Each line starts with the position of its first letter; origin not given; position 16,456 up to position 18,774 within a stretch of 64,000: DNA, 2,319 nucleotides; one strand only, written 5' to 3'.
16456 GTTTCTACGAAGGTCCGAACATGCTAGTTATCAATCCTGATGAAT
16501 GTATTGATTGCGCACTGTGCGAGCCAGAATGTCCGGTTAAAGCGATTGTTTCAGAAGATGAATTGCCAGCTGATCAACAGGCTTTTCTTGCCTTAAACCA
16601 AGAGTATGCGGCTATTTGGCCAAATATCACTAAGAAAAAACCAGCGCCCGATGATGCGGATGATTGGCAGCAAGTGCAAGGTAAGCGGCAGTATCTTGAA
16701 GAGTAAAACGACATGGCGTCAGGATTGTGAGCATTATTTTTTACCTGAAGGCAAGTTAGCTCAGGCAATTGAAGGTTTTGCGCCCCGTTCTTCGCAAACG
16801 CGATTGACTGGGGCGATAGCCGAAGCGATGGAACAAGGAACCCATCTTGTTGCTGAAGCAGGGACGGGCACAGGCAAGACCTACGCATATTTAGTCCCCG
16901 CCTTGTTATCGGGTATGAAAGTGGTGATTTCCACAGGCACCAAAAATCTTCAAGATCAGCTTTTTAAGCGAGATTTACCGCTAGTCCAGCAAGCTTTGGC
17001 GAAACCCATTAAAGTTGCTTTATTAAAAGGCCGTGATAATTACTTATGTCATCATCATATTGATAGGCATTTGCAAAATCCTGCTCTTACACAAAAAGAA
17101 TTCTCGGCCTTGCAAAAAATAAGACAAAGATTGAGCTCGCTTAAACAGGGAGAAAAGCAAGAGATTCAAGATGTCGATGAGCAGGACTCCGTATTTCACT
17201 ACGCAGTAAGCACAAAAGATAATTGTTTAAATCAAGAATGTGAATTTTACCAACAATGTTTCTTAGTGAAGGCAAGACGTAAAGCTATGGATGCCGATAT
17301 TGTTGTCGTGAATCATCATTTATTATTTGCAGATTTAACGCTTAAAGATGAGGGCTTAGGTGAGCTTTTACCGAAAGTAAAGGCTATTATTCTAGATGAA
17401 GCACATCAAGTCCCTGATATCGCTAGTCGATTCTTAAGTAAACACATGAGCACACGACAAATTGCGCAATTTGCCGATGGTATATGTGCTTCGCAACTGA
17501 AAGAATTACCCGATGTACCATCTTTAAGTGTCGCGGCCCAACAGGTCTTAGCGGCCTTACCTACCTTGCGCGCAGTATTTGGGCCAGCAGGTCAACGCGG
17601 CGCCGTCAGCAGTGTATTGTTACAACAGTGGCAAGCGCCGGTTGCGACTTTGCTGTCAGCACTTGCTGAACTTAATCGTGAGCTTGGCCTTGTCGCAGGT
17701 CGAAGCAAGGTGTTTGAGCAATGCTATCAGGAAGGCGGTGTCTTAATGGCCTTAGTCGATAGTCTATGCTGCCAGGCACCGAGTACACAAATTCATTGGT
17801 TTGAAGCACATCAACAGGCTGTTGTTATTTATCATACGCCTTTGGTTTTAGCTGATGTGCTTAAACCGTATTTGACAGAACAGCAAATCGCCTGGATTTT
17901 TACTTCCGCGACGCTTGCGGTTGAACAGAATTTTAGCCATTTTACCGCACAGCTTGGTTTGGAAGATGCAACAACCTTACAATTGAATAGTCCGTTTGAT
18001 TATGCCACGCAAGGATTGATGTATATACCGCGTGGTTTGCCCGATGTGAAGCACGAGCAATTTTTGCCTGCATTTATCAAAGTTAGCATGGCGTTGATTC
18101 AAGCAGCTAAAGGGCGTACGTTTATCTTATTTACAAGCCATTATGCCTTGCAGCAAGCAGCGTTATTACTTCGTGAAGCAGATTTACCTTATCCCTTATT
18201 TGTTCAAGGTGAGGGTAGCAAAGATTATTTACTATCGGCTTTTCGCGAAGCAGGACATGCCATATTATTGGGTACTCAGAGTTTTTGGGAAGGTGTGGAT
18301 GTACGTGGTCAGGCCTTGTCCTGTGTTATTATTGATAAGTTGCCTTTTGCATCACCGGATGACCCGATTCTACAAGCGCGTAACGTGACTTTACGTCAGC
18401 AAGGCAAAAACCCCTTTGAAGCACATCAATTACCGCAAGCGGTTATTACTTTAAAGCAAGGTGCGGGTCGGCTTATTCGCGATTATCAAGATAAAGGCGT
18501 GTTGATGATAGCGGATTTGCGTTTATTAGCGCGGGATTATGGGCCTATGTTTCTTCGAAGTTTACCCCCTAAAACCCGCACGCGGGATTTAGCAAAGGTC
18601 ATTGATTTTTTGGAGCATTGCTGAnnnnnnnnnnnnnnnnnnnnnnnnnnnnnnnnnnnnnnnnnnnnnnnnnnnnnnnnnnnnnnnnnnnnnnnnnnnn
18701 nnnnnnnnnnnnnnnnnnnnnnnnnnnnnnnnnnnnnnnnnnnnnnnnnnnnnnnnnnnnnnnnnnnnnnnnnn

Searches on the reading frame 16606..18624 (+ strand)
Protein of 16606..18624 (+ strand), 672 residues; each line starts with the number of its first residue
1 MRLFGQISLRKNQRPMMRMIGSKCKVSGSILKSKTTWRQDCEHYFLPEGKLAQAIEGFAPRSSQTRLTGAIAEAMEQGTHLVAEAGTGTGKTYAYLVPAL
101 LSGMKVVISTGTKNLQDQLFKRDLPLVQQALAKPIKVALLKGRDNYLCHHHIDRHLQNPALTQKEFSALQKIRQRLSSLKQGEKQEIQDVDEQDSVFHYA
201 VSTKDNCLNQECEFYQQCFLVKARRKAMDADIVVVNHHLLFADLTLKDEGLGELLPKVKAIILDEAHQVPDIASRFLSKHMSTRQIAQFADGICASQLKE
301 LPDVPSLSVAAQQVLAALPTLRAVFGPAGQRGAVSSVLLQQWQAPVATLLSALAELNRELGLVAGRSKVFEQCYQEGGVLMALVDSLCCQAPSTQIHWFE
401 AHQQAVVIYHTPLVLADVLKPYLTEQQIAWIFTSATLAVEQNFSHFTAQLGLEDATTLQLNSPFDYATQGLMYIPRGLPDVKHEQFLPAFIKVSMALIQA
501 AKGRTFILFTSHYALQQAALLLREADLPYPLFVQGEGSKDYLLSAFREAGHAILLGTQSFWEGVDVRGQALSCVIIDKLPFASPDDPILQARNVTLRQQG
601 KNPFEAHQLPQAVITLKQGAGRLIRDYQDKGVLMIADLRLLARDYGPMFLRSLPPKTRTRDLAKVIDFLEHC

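Call 68: search_protein_families(library=pfam, max_evalue=0.00001, proteins=[window:16606-18624:+])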
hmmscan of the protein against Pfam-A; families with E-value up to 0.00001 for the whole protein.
window:16606-18624:+ (672 aa): 3 families
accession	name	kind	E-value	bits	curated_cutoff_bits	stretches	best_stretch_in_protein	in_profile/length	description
PF13307.12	Helicase_C_2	-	5.9e-43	147.3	25.3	1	497-655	4-169/170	Helicase C-terminal domain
PF00270.35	DEAD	-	1.9e-11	44.4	26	1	70-129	7-71/167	DEAD/DEAH box helicase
PF06733.21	DEAD_2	-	7.2e-07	29.5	21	1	127-285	19-171/172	DEAD_2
